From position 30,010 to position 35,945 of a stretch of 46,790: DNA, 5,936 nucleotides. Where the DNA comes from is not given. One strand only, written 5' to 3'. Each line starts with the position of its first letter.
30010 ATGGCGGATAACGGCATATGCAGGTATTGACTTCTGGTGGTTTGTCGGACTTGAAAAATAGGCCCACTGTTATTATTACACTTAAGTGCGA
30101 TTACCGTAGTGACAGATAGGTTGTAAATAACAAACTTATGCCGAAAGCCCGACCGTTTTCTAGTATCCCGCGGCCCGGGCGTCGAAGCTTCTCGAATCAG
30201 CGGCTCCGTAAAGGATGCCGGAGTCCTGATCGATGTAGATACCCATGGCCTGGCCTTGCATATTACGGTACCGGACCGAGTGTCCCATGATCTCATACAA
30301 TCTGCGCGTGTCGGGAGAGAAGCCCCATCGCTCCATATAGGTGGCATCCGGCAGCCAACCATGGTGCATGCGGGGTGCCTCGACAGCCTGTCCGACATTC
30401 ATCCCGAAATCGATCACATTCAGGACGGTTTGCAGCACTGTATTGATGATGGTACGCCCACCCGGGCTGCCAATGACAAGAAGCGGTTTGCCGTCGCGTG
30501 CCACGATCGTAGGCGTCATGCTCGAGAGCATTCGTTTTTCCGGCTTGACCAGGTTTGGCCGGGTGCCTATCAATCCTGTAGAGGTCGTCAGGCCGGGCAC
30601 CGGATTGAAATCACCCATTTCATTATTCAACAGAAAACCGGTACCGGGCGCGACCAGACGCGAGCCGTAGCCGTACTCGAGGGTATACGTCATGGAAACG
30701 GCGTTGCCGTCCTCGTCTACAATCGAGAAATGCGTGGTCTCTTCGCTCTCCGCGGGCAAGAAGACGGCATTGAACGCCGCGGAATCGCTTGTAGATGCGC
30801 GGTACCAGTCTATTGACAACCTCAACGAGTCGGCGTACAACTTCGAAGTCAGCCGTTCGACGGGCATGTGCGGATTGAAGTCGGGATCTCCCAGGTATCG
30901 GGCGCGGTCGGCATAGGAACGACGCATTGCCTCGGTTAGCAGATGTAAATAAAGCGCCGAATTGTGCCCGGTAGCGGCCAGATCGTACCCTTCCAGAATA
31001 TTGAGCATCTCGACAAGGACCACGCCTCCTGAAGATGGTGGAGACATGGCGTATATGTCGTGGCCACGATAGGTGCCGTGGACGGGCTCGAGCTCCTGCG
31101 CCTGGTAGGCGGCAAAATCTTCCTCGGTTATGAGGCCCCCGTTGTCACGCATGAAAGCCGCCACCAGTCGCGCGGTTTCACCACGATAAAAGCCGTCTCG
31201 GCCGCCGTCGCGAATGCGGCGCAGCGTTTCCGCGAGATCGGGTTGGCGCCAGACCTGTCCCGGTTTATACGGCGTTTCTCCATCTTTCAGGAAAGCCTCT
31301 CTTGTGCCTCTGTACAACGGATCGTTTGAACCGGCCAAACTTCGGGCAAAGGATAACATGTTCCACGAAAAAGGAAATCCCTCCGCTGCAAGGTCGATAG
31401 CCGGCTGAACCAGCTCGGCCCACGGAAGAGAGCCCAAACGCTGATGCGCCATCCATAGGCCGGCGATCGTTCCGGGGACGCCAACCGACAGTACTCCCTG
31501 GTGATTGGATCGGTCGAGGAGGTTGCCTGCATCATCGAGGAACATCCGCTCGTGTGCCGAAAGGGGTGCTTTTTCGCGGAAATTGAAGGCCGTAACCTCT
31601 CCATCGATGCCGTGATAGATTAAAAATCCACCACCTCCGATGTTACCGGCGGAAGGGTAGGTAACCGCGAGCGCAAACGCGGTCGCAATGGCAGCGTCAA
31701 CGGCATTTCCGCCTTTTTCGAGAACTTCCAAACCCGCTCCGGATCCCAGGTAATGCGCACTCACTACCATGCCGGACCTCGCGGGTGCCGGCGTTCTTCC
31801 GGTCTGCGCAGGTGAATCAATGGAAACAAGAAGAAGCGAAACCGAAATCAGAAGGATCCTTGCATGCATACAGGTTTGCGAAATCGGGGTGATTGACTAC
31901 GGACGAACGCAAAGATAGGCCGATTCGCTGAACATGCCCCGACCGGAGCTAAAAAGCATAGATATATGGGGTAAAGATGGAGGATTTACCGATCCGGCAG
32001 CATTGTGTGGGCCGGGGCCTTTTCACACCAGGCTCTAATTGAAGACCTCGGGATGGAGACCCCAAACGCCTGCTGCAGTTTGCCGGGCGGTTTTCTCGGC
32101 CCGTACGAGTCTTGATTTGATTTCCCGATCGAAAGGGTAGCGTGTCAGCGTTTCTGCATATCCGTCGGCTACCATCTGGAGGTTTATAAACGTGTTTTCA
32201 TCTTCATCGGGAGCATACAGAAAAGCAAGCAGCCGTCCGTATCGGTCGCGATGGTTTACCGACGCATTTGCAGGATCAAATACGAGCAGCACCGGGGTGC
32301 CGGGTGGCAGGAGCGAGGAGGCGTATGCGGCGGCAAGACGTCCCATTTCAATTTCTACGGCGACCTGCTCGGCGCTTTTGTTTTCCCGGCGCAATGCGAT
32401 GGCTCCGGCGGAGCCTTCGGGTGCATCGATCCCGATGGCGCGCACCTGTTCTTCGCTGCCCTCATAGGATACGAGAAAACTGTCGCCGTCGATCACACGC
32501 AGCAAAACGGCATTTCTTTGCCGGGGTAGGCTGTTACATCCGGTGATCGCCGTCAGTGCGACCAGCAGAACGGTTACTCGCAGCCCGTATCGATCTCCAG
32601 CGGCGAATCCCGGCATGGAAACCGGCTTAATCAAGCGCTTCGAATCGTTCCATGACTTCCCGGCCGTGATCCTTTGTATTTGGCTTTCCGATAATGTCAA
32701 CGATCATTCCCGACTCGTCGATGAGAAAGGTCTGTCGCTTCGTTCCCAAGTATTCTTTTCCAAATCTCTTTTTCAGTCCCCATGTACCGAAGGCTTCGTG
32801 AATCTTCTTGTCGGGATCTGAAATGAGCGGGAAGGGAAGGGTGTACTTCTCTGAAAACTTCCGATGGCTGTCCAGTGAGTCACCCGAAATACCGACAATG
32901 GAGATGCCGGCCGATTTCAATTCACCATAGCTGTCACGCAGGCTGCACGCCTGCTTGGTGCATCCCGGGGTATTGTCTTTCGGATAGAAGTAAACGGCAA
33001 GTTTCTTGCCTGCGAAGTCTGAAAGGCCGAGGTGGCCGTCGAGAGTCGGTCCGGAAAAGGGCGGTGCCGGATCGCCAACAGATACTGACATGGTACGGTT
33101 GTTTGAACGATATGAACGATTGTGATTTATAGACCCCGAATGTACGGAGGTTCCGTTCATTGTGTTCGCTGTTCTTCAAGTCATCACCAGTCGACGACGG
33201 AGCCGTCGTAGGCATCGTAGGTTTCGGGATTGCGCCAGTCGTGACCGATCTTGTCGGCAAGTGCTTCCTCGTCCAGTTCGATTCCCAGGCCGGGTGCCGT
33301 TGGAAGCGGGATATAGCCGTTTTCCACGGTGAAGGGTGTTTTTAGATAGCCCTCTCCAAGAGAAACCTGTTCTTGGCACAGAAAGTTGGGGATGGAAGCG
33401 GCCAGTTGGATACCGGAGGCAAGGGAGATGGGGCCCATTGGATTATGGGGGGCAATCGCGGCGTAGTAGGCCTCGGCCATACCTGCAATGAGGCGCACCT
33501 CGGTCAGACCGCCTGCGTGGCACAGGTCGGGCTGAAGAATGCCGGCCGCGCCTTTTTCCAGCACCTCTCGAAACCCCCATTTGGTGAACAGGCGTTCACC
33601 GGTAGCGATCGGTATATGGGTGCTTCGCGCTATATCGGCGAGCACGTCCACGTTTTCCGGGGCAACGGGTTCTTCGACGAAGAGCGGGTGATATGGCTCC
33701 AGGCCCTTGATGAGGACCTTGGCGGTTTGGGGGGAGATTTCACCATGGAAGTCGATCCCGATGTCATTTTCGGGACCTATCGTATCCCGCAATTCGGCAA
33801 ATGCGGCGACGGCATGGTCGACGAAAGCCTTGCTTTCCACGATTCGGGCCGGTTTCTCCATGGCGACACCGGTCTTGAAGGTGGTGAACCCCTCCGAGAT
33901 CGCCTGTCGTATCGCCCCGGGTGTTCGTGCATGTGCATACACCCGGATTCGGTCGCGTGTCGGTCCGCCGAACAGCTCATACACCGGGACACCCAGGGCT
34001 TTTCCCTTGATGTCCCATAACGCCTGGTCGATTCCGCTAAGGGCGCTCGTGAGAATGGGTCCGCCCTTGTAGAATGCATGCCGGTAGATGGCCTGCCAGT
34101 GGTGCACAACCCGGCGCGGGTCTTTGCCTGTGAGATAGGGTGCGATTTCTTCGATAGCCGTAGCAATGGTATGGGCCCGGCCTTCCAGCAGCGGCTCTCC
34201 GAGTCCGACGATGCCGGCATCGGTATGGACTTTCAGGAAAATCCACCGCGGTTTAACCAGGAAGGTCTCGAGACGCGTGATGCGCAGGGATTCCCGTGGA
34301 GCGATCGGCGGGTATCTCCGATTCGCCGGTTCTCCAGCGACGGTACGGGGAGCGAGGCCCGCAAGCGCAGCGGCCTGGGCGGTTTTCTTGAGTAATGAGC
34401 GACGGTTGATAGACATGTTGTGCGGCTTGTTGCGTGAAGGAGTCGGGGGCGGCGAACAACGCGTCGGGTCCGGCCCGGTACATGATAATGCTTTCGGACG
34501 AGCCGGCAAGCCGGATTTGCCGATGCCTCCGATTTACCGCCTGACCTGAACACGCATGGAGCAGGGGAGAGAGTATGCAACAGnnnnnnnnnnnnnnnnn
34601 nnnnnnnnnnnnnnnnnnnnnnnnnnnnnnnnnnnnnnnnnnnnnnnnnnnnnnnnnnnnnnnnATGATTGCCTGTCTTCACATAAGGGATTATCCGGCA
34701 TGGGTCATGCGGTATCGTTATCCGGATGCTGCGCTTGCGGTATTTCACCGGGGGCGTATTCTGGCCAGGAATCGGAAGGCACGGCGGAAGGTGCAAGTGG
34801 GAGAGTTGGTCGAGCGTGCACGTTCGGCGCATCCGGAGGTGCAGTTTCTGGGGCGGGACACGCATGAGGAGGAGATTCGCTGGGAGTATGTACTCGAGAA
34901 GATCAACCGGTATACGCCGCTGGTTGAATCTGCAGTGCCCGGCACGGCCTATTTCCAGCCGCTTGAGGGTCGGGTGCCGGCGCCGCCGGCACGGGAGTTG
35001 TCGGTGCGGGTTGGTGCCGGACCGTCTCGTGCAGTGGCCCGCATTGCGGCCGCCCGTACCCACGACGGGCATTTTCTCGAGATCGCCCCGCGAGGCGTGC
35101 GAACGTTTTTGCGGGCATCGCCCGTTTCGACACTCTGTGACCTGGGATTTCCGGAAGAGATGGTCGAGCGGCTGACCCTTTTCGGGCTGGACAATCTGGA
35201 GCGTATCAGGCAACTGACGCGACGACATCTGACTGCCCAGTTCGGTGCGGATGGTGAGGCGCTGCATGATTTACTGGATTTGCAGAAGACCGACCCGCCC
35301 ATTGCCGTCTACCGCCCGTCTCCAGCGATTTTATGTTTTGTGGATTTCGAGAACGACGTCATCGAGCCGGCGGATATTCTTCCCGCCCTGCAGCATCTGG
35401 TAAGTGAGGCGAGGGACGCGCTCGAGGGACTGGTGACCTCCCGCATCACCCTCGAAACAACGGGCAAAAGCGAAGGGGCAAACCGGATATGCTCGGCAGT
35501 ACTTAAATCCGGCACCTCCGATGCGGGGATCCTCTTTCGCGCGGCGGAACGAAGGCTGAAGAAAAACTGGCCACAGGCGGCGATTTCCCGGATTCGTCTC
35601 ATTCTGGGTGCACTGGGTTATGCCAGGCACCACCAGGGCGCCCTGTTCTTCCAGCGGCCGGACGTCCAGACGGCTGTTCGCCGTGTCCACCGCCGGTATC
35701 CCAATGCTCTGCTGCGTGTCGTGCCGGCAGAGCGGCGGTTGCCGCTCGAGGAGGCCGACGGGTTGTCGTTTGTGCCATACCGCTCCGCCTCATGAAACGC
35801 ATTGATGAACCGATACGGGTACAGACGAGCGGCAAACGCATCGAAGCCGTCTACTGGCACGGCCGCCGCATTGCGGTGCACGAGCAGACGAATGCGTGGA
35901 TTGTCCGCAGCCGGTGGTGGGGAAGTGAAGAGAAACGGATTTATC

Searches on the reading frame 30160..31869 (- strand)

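Call 9: search_protein_families(library=pfam, proteins=[window:30160-31869:-], max_evalue=0.01)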
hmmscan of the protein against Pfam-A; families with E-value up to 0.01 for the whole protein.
window:30160-31869:- (569 aa): 1 family
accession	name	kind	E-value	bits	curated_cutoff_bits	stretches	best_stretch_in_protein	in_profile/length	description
PF01019.26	G_glu_transpept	-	5.9e-167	557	27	1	48-561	2-510/512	Gamma-glutamyltranspeptidase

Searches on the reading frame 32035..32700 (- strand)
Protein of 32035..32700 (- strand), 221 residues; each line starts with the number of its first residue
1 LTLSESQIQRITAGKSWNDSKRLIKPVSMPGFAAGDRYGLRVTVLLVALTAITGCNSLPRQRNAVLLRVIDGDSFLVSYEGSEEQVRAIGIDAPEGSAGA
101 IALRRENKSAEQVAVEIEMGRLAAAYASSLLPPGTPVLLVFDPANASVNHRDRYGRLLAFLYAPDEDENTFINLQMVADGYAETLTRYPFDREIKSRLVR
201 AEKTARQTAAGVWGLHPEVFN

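Call 9: search_protein_families(library=pfam, proteins=[window:32035-32700:-], max_evalue=0.01)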
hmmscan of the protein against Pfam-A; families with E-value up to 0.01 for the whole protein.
window:32035-32700:- (221 aa): 1 family
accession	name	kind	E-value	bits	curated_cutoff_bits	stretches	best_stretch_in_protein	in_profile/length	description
PF00565.23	SNase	-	1.2e-12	48.6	21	1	86-213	2-105/107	Staphylococcal nuclease homologue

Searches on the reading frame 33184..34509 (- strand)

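Call 6: search_protein_families(library=pfam, proteins=[window:33184-34509:-])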
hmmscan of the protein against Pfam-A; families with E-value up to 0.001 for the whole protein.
window:33184-34509:- (441 aa): 2 families
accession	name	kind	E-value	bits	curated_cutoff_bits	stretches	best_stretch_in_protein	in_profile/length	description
PF13378.12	MR_MLE_C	-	1.3e-61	208.6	29.4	1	201-416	7-219/219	Enolase C-terminal domain-like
PF02746.21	MR_MLE_N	-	1.1e-23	84.1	22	1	87-181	26-117/117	Mandelate racemase / muconate lactonizing enzyme, N-terminal domain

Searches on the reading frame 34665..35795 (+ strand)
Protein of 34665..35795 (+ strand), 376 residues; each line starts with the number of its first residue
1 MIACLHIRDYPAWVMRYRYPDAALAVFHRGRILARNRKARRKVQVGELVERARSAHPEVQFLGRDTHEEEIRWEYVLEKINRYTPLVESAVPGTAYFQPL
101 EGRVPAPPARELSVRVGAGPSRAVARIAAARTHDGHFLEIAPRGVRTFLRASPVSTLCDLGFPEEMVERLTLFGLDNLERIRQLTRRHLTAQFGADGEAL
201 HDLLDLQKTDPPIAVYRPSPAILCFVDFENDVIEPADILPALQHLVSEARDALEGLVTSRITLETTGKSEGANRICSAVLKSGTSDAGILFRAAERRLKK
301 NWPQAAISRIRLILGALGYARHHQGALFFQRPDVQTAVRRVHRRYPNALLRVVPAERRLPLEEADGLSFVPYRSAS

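Call 6: search_protein_families(library=pfam, proteins=[window:34665-35795:+])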
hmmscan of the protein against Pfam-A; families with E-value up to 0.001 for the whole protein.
window:34665-35795:+ (376 aa): 2 families
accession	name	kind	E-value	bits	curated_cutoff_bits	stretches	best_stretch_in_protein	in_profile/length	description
PF11799.13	IMS_C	-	8.3e-05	23.4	20.7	1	226-326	8-108/109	impB/mucB/samB family C-terminal domain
PF00817.25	IMS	-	0.00018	21.9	23.2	0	21-97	20-101/148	impB/mucB/samB family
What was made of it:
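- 34665..35795 (+): imuB-like gene (a divergent Y-family protein). Weak IMS and IMS_C hits (call 6).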

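Call 10: find_related_loci(query=window:34665-35795:+, collection=genome_contigs, flank=3000)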
Query window:34665-35795:+ (376 aa) in genome_contigs; peptide patterns used: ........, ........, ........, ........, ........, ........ (x = any residue, [..] = any of these).
72 stretches matched a pattern, but none encodes a relative of the query by tblastn (E <= 1e-3).

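Call 33: find_related_loci(query=window:34665-35795:+, collection=metagenome_contigs, flank=3000)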
Query window:34665-35795:+ (376 aa) in metagenome_contigs; peptide patterns used: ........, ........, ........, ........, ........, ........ (x = any residue, [..] = any of these).
238 stretches matched a pattern, but none encodes a relative of the query by tblastn (E <= 1e-3).
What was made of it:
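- Tried and rejected: ImuB relatives could not be found in genome_contigs or metagenome_contigs by single-protein scans (calls 10, 33).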

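Call 49: find_homologous_proteins(query=window:34665-35795:+)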
Query window:34665-35795:+ (376 aa): 5 proteins with E <= 0.001 among 8000 candidates.
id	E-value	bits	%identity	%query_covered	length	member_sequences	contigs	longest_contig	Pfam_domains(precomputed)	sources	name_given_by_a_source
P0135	3.5e-247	837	100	100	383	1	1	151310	-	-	-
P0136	4.1e-128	446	56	100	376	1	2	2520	-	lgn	-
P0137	2.3e-125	437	55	100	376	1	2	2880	PF11799.14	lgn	-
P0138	1.0e-35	142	39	74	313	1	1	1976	-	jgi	-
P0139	5.1e-6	44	28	84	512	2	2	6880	PF00817.26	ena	-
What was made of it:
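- Tried and rejected: They were found later through the protein database (call 49).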

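Call 50: find_encoding_contigs(protein=P0136, flank=3000)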
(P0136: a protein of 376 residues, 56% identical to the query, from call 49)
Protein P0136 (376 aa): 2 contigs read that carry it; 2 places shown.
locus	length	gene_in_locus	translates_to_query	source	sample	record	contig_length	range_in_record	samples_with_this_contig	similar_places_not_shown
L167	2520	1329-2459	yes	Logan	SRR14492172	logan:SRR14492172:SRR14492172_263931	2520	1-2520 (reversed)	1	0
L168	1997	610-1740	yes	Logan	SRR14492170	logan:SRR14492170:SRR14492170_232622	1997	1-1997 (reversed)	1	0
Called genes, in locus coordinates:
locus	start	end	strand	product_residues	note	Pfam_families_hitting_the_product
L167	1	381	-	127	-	?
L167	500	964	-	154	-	PF00578:AhpC-TSA, PF08534:Redoxin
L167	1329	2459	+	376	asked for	-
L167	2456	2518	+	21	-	?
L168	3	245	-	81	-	?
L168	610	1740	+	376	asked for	-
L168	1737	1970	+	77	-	-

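Call 51: find_encoding_contigs(protein=P0137, flank=3000)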
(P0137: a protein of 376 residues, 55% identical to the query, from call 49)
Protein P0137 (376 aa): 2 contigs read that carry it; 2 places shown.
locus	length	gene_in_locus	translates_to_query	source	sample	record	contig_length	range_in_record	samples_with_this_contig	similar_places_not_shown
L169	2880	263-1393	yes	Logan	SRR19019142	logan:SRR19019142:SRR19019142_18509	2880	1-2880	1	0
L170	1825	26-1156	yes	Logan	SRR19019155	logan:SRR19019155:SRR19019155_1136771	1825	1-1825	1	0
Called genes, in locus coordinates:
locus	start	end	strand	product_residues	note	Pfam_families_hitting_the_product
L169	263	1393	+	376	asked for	PF11799:IMS_C (weak)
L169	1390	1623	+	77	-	-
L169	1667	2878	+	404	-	?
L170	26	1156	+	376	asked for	PF11799:IMS_C (weak)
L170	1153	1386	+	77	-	-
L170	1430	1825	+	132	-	?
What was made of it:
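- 34665..35795 (+): Homologues at 55-56% identity share the operon layout (calls 49-51).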

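Call 101: search_protein_families(library=ncbifam, proteins=[window:34665-35795:+], max_evalue=0.00001)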
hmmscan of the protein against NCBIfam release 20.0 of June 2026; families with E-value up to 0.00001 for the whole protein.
window:34665-35795:+ (376 aa): 4 families
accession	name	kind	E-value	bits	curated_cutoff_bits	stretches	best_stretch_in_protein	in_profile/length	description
NF002882.0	PRK03348.1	equivalog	1.5e-11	43.7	389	1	111-337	139-362/461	DNA polymerase IV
NF002751.0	PRK02794.1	equivalog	2e-08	33.5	371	1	112-305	171-362/425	DNA polymerase IV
NF002848.0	PRK03103.1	subfamily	4.4e-08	32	381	1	113-345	140-381/410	DNA polymerase IV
NF002677.0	PRK02406.1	equivalog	2e-06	27.1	256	1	111-250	139-275/357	DNA polymerase IV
